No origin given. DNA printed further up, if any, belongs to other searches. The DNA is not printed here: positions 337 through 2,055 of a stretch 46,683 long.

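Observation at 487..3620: SIR2-APAZ plus short pAgo operon (SPARSA-type Argonaute immune module)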

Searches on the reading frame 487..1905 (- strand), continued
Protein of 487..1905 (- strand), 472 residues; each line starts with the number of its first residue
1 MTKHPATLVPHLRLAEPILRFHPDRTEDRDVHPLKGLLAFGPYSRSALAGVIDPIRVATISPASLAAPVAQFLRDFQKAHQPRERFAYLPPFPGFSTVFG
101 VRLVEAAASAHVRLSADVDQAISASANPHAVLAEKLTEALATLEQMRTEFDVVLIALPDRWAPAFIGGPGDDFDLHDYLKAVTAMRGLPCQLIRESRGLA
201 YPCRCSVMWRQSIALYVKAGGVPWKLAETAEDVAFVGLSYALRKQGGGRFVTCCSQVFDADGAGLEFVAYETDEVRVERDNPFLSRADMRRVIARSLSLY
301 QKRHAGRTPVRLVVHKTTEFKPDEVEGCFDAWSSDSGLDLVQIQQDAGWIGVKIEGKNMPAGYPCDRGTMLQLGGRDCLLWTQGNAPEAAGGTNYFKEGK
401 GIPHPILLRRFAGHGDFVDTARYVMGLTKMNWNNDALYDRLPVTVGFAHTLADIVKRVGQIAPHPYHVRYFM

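Call 45: search_dna_similar(query=window:487-1905:-, collection=plasmids, mode=protein, max_rows=15)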
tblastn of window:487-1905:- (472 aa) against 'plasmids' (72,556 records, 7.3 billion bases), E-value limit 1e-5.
Records with a match: 105; places in all: 108; records where one place covers at least 80% of the query: 30.
Best place of each record, by identity: <60% 105.
By first word of the organism name: Rhizobium 16; Sinorhizobium 11; Bradyrhizobium 10; Haloarcula 4; Mesorhizobium 4; Halorarius 3; Sphingomonas 3; Sagittula 2; Methylosinus 2; Halorubrum 2; and 39 more.
By predicted mobility (MOB-suite, as given by PLSDB): conjugative 56; non-mobilizable 45; mobilizable 4.
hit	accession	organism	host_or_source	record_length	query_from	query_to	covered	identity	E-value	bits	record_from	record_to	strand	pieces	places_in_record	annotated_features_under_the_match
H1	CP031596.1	Paracoccaceae bacterium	Isolate culture,marine surface water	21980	6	472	99%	51.9%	1e-151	484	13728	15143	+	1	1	hypothetical protein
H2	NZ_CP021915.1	Sagittula sp. P11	cell culture,sulfidic waters (60 m) ...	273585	6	472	99%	51.7%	2e-150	481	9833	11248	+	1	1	hypothetical protein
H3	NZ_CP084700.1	Rhizobium ruizarguesonis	Pisum sativum L.,Cell culture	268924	2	472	100%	41.4%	5e-106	353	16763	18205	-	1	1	nuclease PIN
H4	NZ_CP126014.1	Bradyrhizobium japonicum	Glycine max,soybean,root nodule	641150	1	472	100%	40.4%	1e-99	334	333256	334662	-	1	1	nuclease PIN | SIR2 family protein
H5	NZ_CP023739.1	Methylosinus trichosporium OB3b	isolate,soil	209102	16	458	94%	27.5%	1e-24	115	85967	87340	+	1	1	hypothetical protein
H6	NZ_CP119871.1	Methylosinus trichosporium OB3b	Whole Organism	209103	16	458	94%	27.5%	1e-24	115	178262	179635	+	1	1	hypothetical protein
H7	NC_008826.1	Methylibium petroleiphilum PM1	-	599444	14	456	94%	27.3%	1e-21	106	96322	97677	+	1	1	hypothetical protein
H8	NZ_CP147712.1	Bradyrhizobium septentrionale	Glycine max,cell culture,Root nodule ...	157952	36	463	91%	28.1%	1e-25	118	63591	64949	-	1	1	hypothetical protein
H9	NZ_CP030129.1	Indioceanicola profundi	sediment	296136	1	455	96%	26.2%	4e-26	119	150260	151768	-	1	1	hypothetical protein | toll/interleukin-1 receptor domain-containing protein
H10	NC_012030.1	Halorubrum lacusprofundi ATCC 49239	-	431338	14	472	97%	25.7%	5e-23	110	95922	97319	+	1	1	hypothetical protein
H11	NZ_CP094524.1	Bradyrhizobium sp. ISRA443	Arachis hypogaea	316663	16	472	97%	25.4%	5e-21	104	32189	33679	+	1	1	hypothetical protein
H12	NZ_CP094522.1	Bradyrhizobium sp. ISRA437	Arachis hypogaea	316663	16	472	97%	25.4%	5e-21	104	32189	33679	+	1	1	hypothetical protein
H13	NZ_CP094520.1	Bradyrhizobium sp. ISRA436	Arachis hypogaea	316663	16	472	97%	25.4%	5e-21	104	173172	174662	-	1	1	hypothetical protein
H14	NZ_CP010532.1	Haloarcula sp. CBA1115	monoisolate,Solar salt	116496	14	455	94%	26.0%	3e-23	110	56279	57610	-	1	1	hypothetical protein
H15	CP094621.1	Bradyrhizobium sp. ISRA435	Arachis hypogaea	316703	16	465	95%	25.4%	8e-22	106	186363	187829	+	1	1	hypothetical protein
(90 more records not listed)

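Call 46: predict_structure(alignment_id=A1)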
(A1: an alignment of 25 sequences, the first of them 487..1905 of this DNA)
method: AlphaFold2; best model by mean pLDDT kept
length: 472 residues; sequences in the alignment: 25
mean_pLDDT: 73.3   pTM: 0.75
mean pLDDT of the five models: 73.3, 71.4, 68.7, 65.8, 63.5
residues with pLDDT >= 90: 108; 70-90: 189; 50-70: 111; < 50: 64
segments of 3 or more residues with pLDDT < 50: 1-8, 376-378, 380-384, 396-403, 431-445, 458-472
pLDDT, mean of each block of 10 residues (from residue 1): 42 77 83 87 65 91 95 96 84 94 94 92 91 94 91 94 86 77 74 89 90 84 75 73 55 56 53 60 80 79 78 80 88 84 65 55 60 54 59 49 60 73 67 37 49 53 39 30
secondary structure, 60 per line:
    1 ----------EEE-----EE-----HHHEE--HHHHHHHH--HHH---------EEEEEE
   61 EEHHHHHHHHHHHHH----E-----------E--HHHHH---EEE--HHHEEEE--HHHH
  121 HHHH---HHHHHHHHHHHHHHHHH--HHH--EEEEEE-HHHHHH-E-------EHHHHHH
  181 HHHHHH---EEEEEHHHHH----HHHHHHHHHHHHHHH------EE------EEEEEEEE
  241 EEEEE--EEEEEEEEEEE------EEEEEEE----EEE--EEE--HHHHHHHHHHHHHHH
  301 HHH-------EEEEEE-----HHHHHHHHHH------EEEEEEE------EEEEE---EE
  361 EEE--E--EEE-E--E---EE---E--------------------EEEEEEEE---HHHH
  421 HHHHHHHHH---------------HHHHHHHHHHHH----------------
elements in order: E11-13 H33-40 E55-62 H63-75 H95-99 E103-105 E111-114 H117-124 H128-144 E152-157 H159-164 H175-186 E190-194 H195-199 H204-218 E233-245 E248-258 E265-271 E276-278 E281-283 H286-303 E311-316 H322-331 E338-344 E351-355 E359-363 E369-371 E406-413 H417-429 H445-456

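Call 50: fold_search(model_id=the predicted structure, library=pdb)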
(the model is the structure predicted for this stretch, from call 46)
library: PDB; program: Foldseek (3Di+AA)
matches with E <= 10: 1017; with E <= 0.001: 184
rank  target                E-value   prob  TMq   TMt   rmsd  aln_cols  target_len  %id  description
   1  8jkz_B                5.4e-40  1.00  0.85  0.85   3.6       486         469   38  Cryo-EM structure of the prokaryotic SPARSA system complex (released 2024-01-24)
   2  8k87_A                1.7e-39  1.00  0.83  0.83   4.4       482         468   38  Dimer structure of procaryotic Ago (released 2024-07-03)
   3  8y7z_B                3.7e-39  1.00  0.82  0.85   4.1       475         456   38  Cryo-EM structure of the monomeric SPARSA gRNA-ssDNA complex (released 2024-10-16)
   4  8in8_C                4.4e-39  1.00  0.82  0.83   4.2       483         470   38  Cryo-EM structure of the target ssDNA-bound SIR2-APAZ/Ago-gRNA quaternary complex (released 2023-07-05)
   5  9qbp_D                1.8e-31  1.00  0.83  0.83   3.5       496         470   24  Crystal structure of Enhydrobacter aerosaccus apo SPARDA complex (released 2025-12-17)
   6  9qbq_D                7.1e-30  1.00  0.82  0.83   3.5       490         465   25  Crystal structure of apo SPARDA complex from Xanthobacter autotrophicus (released 2025-12-17)
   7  9qbp_B                7.9e-30  1.00  0.81  0.83   3.7       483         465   24  Crystal structure of Enhydrobacter aerosaccus apo SPARDA complex (released 2025-12-17)
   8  9qbl_D                8.4e-30  1.00  0.82  0.84   3.7       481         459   25  Crystal structure of Xanthobacter autotrophicus SPARDA mutant lacking DREN nuclease domains (released 2025-12-17)
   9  9qbq_B                2.5e-29  1.00  0.81  0.82   3.9       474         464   25  Crystal structure of apo SPARDA complex from Xanthobacter autotrophicus (released 2025-12-17)
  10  9vx1_D                4.1e-29  1.00  0.79  0.77   4.7       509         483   21  The cryo-EM structure of gRNA-bound SPARDA complex (released 2026-01-14)
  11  9qbl_B                5.2e-29  1.00  0.82  0.84   3.5       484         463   25  Crystal structure of Xanthobacter autotrophicus SPARDA mutant lacking DREN nuclease domains (released 2025-12-17)
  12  9vx1_A                7.3e-29  1.00  0.78  0.76   4.7       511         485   20  The cryo-EM structure of gRNA-bound SPARDA complex (released 2026-01-14)
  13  9qcc_J                7.7e-29  1.00  0.80  0.80   4.2       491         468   24  Activated XauSPARDA filament assembly with bound dsDNA substrate (released 2025-12-17)
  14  9qcc_B                1.2e-28  1.00  0.78  0.77   4.4       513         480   23  Activated XauSPARDA filament assembly with bound dsDNA substrate (released 2025-12-17)
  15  9qcc_V                3.2e-28  1.00  0.79  0.78   4.5       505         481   24  Activated XauSPARDA filament assembly with bound dsDNA substrate (released 2025-12-17)
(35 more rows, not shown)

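Call 55: find_encoding_contigs(protein=P0006, flank=8000, max_places=2)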
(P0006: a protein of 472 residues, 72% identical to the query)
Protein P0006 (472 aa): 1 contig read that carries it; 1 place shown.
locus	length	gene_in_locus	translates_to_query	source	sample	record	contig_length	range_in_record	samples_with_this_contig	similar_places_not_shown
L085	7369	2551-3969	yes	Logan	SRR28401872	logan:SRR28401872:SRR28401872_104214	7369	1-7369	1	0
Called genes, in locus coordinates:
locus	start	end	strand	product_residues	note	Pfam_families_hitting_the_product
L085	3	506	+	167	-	?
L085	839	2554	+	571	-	PF13289:SIR2_2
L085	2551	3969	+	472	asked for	-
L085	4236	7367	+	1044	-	?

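Call 56: find_encoding_contigs(protein=P0009, flank=8000, max_places=2)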
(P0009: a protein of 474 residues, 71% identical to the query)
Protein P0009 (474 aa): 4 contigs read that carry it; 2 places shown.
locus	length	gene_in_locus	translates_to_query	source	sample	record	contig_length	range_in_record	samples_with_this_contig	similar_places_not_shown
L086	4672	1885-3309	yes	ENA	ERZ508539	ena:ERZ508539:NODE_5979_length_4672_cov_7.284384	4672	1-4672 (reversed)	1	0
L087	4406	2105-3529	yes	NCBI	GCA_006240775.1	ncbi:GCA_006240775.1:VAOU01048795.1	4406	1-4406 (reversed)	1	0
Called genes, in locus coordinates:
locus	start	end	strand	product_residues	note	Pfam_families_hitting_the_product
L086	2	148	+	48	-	?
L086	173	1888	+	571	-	PF13289:SIR2_2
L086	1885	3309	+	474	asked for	PF02171:Piwi (faint)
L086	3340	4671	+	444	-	?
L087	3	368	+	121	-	?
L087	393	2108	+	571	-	PF13289:SIR2_2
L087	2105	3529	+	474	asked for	PF02171:Piwi (faint)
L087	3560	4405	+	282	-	?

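Call 57: find_encoding_contigs(protein=P0013, flank=8000, max_places=2)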
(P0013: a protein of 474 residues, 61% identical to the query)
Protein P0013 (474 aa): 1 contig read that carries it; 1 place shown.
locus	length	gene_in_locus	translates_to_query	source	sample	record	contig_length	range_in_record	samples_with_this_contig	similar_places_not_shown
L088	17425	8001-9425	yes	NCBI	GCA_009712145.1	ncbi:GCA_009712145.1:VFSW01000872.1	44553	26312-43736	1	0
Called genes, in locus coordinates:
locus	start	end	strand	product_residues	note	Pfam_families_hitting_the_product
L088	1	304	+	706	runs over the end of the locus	PF01935:DUF87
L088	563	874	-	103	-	-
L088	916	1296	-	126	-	-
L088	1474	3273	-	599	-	-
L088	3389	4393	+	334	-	-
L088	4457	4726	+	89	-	-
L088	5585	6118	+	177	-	PF05869:Dam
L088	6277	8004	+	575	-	PF13289:SIR2_2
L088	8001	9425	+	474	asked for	-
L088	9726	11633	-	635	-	PF00580:UvrD-helicase, PF13245:AAA_19, PF13604:AAA_30 (faint), PF01443:Viral_helicase1 (faint), PF13361:UvrD_C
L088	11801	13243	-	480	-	-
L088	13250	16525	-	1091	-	PF02384:N6_Mtase (faint), PF07669:Eco57I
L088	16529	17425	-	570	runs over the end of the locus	?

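Call 58: search_protein_families(library=pfam, proteins=[L085:4236-7367:+, L085:3-506:+, L086:3340-4671:+, L087:3-368:+], max_evalue=0.001)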
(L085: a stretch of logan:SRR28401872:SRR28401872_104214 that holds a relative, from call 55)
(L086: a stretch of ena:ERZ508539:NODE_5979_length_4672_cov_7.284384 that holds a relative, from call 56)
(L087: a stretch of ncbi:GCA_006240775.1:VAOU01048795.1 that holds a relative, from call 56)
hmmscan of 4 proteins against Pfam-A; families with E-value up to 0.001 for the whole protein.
L085:4236-7367:+ (1044 aa): 4 families
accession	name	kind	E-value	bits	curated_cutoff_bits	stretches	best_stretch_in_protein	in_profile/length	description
PF25199.1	nSTAND_NTPase5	-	6.1e-10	39.5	34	1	673-802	2-133/145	Novel STAND NTPase 5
PF19974.5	TCAD9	-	2e-08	34.3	40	1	213-340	267-397/429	Ternary complex associated domain 9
PF03109.22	ABC1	-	5.7e-05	22.8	22.9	1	242-299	183-236/244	ABC1 atypical kinase-like domain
PF01636.29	APH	-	8.6e-05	22.8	23.2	1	237-285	162-205/239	Phosphotransferase enzyme family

L085:3-506:+ (167 aa): 0 families

L086:3340-4671:+ (444 aa): 1 family
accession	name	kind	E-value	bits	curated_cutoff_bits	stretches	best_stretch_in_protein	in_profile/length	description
PF01420.25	Methylase_S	-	5e-13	50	22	1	302-396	58-150/168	Type I restriction modification DNA specificity domain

L087:3-368:+ (121 aa): 0 families
